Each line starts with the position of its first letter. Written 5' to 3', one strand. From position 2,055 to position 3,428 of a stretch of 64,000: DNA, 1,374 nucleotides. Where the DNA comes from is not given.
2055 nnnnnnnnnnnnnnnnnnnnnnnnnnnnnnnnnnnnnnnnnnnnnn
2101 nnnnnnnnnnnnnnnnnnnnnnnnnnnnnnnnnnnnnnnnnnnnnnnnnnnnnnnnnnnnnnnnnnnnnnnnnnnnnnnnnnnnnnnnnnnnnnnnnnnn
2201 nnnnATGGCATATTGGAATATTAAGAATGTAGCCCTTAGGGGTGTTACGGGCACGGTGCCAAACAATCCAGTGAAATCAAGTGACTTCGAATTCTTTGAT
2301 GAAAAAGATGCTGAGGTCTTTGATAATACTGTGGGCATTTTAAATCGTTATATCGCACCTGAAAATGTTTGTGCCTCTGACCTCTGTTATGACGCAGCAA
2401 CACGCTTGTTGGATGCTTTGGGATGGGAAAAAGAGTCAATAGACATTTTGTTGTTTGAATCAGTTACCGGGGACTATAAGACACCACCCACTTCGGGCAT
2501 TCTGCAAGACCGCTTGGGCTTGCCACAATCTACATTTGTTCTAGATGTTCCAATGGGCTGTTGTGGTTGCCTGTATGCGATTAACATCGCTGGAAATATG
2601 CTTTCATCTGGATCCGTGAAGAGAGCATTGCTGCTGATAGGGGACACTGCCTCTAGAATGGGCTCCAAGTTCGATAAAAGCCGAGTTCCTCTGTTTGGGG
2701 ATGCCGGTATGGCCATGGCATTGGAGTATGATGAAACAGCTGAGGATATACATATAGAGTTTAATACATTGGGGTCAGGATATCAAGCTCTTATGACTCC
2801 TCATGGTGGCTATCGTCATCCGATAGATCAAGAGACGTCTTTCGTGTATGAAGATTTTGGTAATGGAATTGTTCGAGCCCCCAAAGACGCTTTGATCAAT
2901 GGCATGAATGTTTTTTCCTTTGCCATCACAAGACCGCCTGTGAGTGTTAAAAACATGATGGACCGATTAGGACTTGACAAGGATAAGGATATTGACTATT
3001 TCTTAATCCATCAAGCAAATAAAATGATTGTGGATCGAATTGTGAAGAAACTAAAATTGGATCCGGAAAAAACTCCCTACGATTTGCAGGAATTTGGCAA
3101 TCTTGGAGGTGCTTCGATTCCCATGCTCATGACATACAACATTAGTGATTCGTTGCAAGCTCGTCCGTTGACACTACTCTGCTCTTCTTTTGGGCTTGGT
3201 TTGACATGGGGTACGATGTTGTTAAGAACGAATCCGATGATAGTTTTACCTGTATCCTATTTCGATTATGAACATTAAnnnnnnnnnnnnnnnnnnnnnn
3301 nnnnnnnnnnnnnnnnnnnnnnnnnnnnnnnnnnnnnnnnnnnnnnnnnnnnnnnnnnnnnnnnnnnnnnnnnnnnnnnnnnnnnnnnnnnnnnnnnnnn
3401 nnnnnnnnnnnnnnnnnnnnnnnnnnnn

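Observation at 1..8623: Self-contained FAS-II-like acyl-ACP cassette heading a polysaccharide locus: 2 ACP, 2 KASIII, FabD, AMP-ligase, 2 SDR, NeuD-type transferase, but no dehydratase or enoyl reductase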

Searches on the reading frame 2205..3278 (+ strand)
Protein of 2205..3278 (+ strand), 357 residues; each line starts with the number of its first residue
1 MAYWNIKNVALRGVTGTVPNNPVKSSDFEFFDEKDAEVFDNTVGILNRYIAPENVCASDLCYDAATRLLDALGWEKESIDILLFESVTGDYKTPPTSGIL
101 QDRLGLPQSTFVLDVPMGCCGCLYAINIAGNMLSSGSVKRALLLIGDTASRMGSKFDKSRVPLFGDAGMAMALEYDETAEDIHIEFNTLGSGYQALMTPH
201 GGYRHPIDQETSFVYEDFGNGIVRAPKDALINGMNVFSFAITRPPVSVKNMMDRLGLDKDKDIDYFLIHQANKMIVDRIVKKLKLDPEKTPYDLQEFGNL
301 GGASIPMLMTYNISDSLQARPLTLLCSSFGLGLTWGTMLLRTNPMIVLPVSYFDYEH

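Call 4: search_protein_families(library=pfam, proteins=[window:2205-3278:+], max_evalue=0.01)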
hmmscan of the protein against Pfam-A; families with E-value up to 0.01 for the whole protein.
window:2205-3278:+ (357 aa): 3 families
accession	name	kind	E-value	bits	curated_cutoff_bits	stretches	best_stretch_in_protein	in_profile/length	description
PF08541.16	ACP_syn_III_C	-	1.9e-22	79.7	26.6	1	260-341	8-89/90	3-Oxoacyl-[acyl-carrier-protein (ACP)] synthase III C terminal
PF08545.16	ACP_syn_III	-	3.2e-13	49.8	24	1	113-183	1-73/80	3-Oxoacyl-[acyl-carrier-protein (ACP)] synthase III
PF02797.21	Chal_sti_synt_C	-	1.3e-05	25.6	27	1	248-342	46-149/151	Chalcone and stilbene synthases, C-terminal domain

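Call 5: search_protein_families(library=ncbifam, proteins=[window:2205-3278:+], max_evalue=0.001)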
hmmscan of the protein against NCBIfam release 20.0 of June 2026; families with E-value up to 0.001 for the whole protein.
window:2205-3278:+ (357 aa): 13 families
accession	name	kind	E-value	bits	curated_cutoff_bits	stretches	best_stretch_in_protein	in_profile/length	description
NF006829.0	PRK09352.1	subfamily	6e-57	193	249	1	7-342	3-321/322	beta-ketoacyl-ACP synthase 3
TIGR00747.1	fabH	subfamily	1.2e-47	162.6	292.1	1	8-341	2-321/322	beta-ketoacyl-ACP synthase III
NF009519.0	PRK12880.1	equivalog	6.2e-46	157.3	436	1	11-341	10-337/353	beta-ketoacyl-ACP synthase III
NF004623.0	PRK05963.1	equivalog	2.6e-35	122.3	437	1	9-341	6-327/328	beta-ketoacyl-ACP synthase III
NF006720.0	PRK09258.1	equivalog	5.9e-25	88.3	285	2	37-152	41-156/338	3-oxoacyl-ACP synthase III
NF005541.0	PRK07204.1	equivalog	1.3e-22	80.6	402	1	8-340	4-327/329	beta-ketoacyl-ACP synthase III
NF005703.0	PRK07515.1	equivalog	1.9e-19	69.8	304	1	56-342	95-372/373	beta-ketoacyl-ACP synthase III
NF005308.0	PRK06840.1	equivalog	1.5e-17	63.6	315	1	8-343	4-336/339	3-oxoacyl-ACP synthase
NF003274.0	PRK04262.1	equivalog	8.2e-14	51.4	244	2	16-150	10-144/347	hydroxymethylglutaryl-CoA synthase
NF042429.2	DHPHCoAsyn_DpgA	equivalog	1.3e-07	30.9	425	1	56-180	69-197/350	3,5-dihydroxyphenylacetyl-CoA synthase DpgA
TIGR00748.1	HMG_CoA_syn_Arc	equivalog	6.6e-06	25.6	353.35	0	248-294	214-259/345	hydroxymethylglutaryl-CoA synthase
NF005293.2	PRK06816.1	subfamily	0.00016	20.9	450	0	247-309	277-343/378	StlD/DarB family beta-ketosynthase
NF053539.1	resorcinol_DarB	exception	0.00019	20.7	550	1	247-309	276-342/377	dialkylresorcinol biosynthesis protein DarB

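Call 9: find_encoding_contigs(protein=window:2205-3278:+, flank=10000, max_places=6)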
Protein window:2205-3278:+ (357 aa): 7 contigs read that carry it; 4 places shown.
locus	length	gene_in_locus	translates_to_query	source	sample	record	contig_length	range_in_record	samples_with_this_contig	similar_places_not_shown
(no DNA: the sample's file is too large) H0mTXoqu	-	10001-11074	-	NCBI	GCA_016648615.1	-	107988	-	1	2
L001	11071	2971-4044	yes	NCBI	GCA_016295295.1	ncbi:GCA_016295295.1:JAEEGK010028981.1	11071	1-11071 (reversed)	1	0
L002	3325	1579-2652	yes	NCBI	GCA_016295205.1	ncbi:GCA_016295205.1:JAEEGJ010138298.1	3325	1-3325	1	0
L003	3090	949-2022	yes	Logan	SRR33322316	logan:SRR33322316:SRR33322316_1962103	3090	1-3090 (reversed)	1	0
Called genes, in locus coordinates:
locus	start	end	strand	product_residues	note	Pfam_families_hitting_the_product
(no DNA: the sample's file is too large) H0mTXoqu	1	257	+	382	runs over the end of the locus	PF01073:3Beta_HSD, PF01370:Epimerase, PF02719:Polysacc_synt_2, PF04321:RmlD_sub_bind (weak), PF16363:GDP_Man_Dehyd, PF07993:NAD_binding_4, PF16363:GDP_Man_Dehyd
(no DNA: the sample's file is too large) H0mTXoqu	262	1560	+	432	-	PF03721:UDPG_MGDP_dh_N, PF00984:UDPG_MGDP_dh, PF03720:UDPG_MGDP_dh_C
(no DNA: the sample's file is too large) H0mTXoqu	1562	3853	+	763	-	-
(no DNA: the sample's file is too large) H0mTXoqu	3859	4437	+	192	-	PF04973:NMN_transporter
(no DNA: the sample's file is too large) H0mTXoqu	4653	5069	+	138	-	PF01467:CTP_transf_like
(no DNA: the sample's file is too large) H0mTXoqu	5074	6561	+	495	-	PF01943:Polysacc_synt, PF13440:Polysacc_synt_3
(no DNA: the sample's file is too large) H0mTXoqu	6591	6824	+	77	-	PF00550:PP-binding (weak)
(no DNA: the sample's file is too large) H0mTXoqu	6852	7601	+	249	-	PF00106:adh_short, PF08659:KR, PF13561:adh_short_C2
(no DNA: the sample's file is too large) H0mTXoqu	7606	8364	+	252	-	PF00106:adh_short, PF23441:SDR (weak), PF08659:KR, PF13561:adh_short_C2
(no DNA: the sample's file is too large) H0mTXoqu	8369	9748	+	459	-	PF00501:AMP-binding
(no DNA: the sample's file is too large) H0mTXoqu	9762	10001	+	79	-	PF00550:PP-binding (weak)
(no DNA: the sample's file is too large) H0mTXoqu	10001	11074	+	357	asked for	PF08545:ACP_syn_III, PF02797:Chal_sti_synt_C (weak), PF08541:ACP_syn_III_C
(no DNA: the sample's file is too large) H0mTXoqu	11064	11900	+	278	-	PF00132:Hexapep (weak), PF14602:Hexapep_2 (weak)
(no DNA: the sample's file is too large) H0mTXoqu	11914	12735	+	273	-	PF00132:Hexapep (weak), PF14602:Hexapep_2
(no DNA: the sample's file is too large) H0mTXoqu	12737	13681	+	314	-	PF00698:Acyl_transf_1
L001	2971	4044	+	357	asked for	PF08545:ACP_syn_III, PF02797:Chal_sti_synt_C (weak), PF08541:ACP_syn_III_C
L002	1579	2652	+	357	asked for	PF08545:ACP_syn_III, PF02797:Chal_sti_synt_C (weak), PF08541:ACP_syn_III_C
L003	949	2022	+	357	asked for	PF08545:ACP_syn_III, PF02797:Chal_sti_synt_C (weak), PF08541:ACP_syn_III_C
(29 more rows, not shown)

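Call 14: find_homologous_proteins(query=window:2205-3278:+, max_evalue=1e-20)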
Query window:2205-3278:+ (357 aa): 2876 proteins with E <= 1e-20 among 5280 candidates; the best 120 are listed.
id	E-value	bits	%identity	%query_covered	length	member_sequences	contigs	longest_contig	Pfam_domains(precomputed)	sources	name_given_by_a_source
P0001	7.6e-242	820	100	100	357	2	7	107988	PF02797.22,PF08545.17,PF08541.17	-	-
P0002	6.6e-217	738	89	99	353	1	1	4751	PF02797.22,PF08545.17,PF08541.17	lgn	-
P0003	2.7e-206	703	85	99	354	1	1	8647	PF08545.17,PF08541.17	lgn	-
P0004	1.9e-205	700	85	99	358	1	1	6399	PF08545.17,PF08541.17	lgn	-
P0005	1.4e-204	697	85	99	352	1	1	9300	PF08545.17,PF08541.17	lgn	-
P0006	1.2e-203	694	85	98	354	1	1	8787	PF08545.17,PF08541.17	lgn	-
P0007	2.0e-201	687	65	90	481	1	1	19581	PF08545.17,PF08541.17,PF08392.19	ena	-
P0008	1.6e-200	684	82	98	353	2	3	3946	PF08545.17,PF08541.17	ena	-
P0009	1.3e-198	678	83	98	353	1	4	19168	PF08545.17,PF08541.17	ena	-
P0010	1.6e-197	674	82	99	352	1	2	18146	PF08545.17,PF08541.17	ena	-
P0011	2.7e-196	670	83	98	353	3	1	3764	PF08545.17,PF08541.17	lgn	-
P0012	1.9e-195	667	79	98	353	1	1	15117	PF02797.22,PF08545.17,PF08541.17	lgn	-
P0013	3.3e-195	666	80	98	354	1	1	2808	PF08545.17,PF08541.17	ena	-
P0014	9.5e-195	665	80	98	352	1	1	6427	PF08545.17,PF08541.17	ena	-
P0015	1.2e-194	664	80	99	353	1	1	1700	PF08545.17,PF08541.17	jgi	jgi:3-oxoacyl-[acyl-carrier-protein] synthase-3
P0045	3.2e-189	647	78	99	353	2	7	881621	PF08545.17,PF08541.17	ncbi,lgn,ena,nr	ncbi:MAG: ketoacyl-ACP synthase III [Bacteroidales bacterium]|nr:ketoacyl-ACP synthase III [Bacteroi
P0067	7.4e-188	642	78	98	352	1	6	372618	PF02797.22,PF08545.17,PF08541.17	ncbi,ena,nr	ncbi:MAG: ketoacyl-ACP synthase III [Bacteroidales bacterium]|nr:ketoacyl-ACP synthase III [Bacteroi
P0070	9.3e-188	642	79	98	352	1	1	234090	PF08545.17,PF08541.17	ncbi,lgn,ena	-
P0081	3.7e-187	640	77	99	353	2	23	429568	PF08545.17,PF08541.17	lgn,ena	-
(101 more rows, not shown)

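Call 15: find_encoding_contigs(protein=P0045, flank=10000, max_places=3)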
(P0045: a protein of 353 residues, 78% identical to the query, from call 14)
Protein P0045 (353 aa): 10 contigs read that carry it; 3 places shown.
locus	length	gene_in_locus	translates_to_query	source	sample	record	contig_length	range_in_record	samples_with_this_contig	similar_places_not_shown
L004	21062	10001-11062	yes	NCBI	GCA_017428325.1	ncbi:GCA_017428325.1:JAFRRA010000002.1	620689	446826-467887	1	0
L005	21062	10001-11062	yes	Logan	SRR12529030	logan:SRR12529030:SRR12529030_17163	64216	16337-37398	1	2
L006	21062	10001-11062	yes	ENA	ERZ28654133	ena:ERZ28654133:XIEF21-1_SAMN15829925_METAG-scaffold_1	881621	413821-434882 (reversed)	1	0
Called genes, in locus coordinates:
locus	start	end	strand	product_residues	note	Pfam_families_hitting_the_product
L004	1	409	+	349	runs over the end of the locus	PF01073:3Beta_HSD, PF01370:Epimerase, PF02719:Polysacc_synt_2, PF05368:NmrA (weak), PF07993:NAD_binding_4, PF16363:GDP_Man_Dehyd, PF13460:NAD_binding_10, PF08485:Polysacc_syn_2C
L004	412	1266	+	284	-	PF01370:Epimerase, PF04321:RmlD_sub_bind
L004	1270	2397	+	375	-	PF02350:Epimerase_2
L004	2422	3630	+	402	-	PF01370:Epimerase (weak), PF02719:Polysacc_synt_2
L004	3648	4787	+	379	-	PF01041:DegT_DnrJ_EryC1, PF00155:Aminotran_1_2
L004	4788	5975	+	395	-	PF01071:GARS_A (weak), PF02655:ATP-grasp_3, PF02786:CPSase_L_D2, PF07478:Dala_Dala_lig_C, PF13535:ATP-grasp_4, PF18603:LAL_C2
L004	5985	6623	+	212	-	PF17836:PglD_N, PF00132:Hexapep (faint), PF25087:GMPPB_C, PF14602:Hexapep_2 (faint)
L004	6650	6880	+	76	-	-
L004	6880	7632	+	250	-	PF00106:adh_short, PF01370:Epimerase (weak), PF08659:KR, PF13561:adh_short_C2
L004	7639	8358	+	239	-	PF00106:adh_short, PF08659:KR, PF13561:adh_short_C2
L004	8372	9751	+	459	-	PF00501:AMP-binding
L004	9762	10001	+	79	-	-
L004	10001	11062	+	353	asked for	PF08545:ACP_syn_III, PF08541:ACP_syn_III_C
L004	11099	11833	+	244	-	PF02348:CTP_transf_3, PF12804:NTP_transf_3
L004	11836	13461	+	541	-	PF00682:HMGL-like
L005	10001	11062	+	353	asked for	PF08545:ACP_syn_III, PF08541:ACP_syn_III_C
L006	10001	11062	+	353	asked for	PF08545:ACP_syn_III, PF08541:ACP_syn_III_C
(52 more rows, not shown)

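Call 16: find_encoding_contigs(protein=P0081, flank=10000, max_places=3)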
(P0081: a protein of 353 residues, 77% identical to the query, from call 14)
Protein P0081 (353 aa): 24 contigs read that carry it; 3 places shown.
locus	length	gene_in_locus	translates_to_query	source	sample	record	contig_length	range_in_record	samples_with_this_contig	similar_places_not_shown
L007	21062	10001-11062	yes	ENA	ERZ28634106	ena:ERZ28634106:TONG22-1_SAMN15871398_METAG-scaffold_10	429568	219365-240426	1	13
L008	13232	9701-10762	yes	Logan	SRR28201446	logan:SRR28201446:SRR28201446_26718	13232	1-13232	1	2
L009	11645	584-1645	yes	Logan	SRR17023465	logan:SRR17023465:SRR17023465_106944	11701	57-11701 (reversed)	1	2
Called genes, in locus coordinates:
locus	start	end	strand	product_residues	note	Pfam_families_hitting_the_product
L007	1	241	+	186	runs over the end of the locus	PF00132:Hexapep, PF25084:LbH_EIF2B, PF14602:Hexapep_2 (faint), PF25087:GMPPB_C, PF00132:Hexapep (weak)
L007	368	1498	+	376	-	PF00155:Aminotran_1_2, PF01041:DegT_DnrJ_EryC1, PF01212:Beta_elim_lyase (weak)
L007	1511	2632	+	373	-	PF02397:Bac_transf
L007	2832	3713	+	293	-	PF01061:ABC2_membrane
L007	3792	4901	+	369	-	PF01041:DegT_DnrJ_EryC1, PF01212:Beta_elim_lyase (weak)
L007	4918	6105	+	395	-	PF02655:ATP-grasp_3, PF02786:CPSase_L_D2 (weak), PF07478:Dala_Dala_lig_C, PF13535:ATP-grasp_4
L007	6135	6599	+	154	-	-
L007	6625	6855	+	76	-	-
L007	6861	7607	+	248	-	PF00106:adh_short, PF08659:KR, PF13561:adh_short_C2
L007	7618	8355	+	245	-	PF00106:adh_short, PF08659:KR, PF13561:adh_short_C2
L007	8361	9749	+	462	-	PF00501:AMP-binding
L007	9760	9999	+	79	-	-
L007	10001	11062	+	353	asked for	PF08545:ACP_syn_III, PF08541:ACP_syn_III_C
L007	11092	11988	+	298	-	PF00132:Hexapep (faint), PF14602:Hexapep_2 (weak)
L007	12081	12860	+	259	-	PF00132:Hexapep (faint)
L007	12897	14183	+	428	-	PF00005:ABC_tran, PF13304:AAA_21 (faint), PF14524:Wzt_C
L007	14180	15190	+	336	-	PF00535:Glycos_transf_2 (faint)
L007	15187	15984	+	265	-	PF05704:Caps_synth, PF12919:TcdA_TcdB (faint), PF04488:Gly_transf_sug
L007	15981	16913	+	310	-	PF00535:Glycos_transf_2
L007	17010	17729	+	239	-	PF03737:RraA-like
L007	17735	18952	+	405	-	PF01071:GARS_A, PF02655:ATP-grasp_3 (faint), PF02786:CPSase_L_D2 (weak), PF02222:ATP-grasp, PF07478:Dala_Dala_lig_C, PF13535:ATP-grasp_4, PF18603:LAL_C2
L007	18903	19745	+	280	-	PF04909:Amidohydro_2 (weak)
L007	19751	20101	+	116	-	PF00892:EamA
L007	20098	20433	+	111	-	PF00892:EamA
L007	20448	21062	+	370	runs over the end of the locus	PF01041:DegT_DnrJ_EryC1, PF00155:Aminotran_1_2, PF00266:Aminotran_5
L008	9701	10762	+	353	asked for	PF08545:ACP_syn_III, PF08541:ACP_syn_III_C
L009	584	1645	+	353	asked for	PF08545:ACP_syn_III, PF08541:ACP_syn_III_C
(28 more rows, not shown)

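Call 20: search_solved_structures(query=window:2205-3278:+, max_evalue=1e-10, show_alignments=2)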
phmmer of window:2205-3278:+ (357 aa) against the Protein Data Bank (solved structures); distinct sequences matched with E-value up to 1e-10: 54.
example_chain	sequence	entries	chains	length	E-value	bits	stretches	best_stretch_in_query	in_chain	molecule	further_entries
4efi_A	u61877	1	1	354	9.5e-57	196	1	10-348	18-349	3-oxoacyl-(Acyl-carrier protein) synthase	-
3gwa_A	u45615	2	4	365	5.3e-42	147.4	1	11-339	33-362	3-oxoacyl-(Acyl-carrier-protein) synthase III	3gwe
5bqs_A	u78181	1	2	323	5.2e-39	137.6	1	15-340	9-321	3-oxoacyl-[acyl-carrier-protein] synthase 3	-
3il5_A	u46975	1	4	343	6.3e-39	137.3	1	7-341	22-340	3-oxoacyl-[acyl-carrier-protein] synthase 3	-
3il6_A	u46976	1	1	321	2.1e-38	135.6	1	16-340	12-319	3-oxoacyl-[acyl-carrier-protein] synthase 3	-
3il4_A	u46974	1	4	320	6.3e-38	134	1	17-340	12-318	3-oxoacyl-[acyl-carrier-protein] synthase 3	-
4ryb_A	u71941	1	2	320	2.8e-35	125.3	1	12-341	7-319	3-oxoacyl-[acyl-carrier-protein] synthase 3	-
1zow_A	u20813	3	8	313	8.3e-32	113.9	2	8-194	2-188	3-oxoacyl-[acyl-carrier-protein] synthase III | 3-oxoacyl-[acyl-carrier-protein] synthase 3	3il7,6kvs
8vdb_A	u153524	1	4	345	2.4e-31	112.4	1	17-341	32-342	Beta-ketoacyl-[acyl-carrier-protein] synthase III 2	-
8vd9_A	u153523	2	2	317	2.4e-30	109.1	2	9-194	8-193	Beta-ketoacyl-[acyl-carrier-protein] synthase III 1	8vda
4dfe_A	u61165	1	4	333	3.8e-29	105.2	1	33-341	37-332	3-oxoacyl-[acyl-carrier-protein] synthase 3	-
1hn9_A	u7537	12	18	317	1e-28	103.8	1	18-341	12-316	BETA-KETOACYL-ACYL CARRIER PROTEIN SYNTHASE III | 3-oxoacyl-[acyl-carrier-protein] synthase III | 3-oxoacyl-[acyl-carrier-protein] synthase 3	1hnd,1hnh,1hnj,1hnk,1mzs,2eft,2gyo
6x7r_A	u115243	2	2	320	1e-28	103.7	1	18-341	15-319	3-oxoacyl-[acyl-carrier-protein] synthase 3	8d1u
2x3e_A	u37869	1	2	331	1e-28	103.7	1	31-345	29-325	3-OXOACYL-[ACYL-CARRIER-PROTEIN] SYNTHASE 3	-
9ka2_A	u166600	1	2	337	1.3e-28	103.5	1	18-341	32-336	Beta-ketoacyl-[acyl-carrier-protein] synthase III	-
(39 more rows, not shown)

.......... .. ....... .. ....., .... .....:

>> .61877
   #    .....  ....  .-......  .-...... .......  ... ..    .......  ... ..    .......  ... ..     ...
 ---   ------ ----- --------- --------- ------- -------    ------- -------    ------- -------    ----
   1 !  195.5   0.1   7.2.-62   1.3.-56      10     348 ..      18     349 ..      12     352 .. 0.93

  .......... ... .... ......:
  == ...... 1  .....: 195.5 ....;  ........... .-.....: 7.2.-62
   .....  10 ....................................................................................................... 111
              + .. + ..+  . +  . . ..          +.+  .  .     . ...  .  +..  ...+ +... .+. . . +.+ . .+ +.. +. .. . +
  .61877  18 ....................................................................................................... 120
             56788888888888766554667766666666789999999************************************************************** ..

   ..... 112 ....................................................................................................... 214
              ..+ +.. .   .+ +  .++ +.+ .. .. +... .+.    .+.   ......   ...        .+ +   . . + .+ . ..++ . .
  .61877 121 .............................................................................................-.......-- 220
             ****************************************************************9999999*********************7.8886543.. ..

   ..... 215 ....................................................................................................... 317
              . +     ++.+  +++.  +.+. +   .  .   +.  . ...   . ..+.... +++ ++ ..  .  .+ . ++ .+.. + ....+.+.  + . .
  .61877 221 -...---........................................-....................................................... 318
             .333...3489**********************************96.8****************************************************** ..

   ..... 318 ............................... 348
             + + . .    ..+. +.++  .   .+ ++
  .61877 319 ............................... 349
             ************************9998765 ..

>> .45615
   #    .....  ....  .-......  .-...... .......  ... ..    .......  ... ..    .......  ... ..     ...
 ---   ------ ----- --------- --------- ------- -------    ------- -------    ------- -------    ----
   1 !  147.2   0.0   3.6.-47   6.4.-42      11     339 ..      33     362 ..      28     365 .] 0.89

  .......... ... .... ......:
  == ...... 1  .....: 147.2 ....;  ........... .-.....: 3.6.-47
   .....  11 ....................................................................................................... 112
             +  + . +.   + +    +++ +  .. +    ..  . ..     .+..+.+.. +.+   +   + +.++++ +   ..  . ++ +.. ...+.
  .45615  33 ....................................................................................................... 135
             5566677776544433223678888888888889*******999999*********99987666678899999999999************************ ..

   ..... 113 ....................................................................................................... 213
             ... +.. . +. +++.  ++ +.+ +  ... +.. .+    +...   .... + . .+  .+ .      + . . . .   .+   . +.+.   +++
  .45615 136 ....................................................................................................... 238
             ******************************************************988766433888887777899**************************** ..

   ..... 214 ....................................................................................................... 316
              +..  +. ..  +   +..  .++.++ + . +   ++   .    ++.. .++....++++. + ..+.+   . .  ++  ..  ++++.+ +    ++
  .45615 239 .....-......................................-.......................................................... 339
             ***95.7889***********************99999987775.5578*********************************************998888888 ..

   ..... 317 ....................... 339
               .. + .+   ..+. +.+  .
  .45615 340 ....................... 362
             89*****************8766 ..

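Call 41: search_protein_families(library=pfam, proteins=[L007:6111-6599:+], max_evalue=0.001)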
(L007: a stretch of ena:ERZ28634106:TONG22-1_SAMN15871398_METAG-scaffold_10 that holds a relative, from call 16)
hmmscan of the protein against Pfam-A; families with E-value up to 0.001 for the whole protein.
L007:6111-6599:+ (162 aa): 0 families
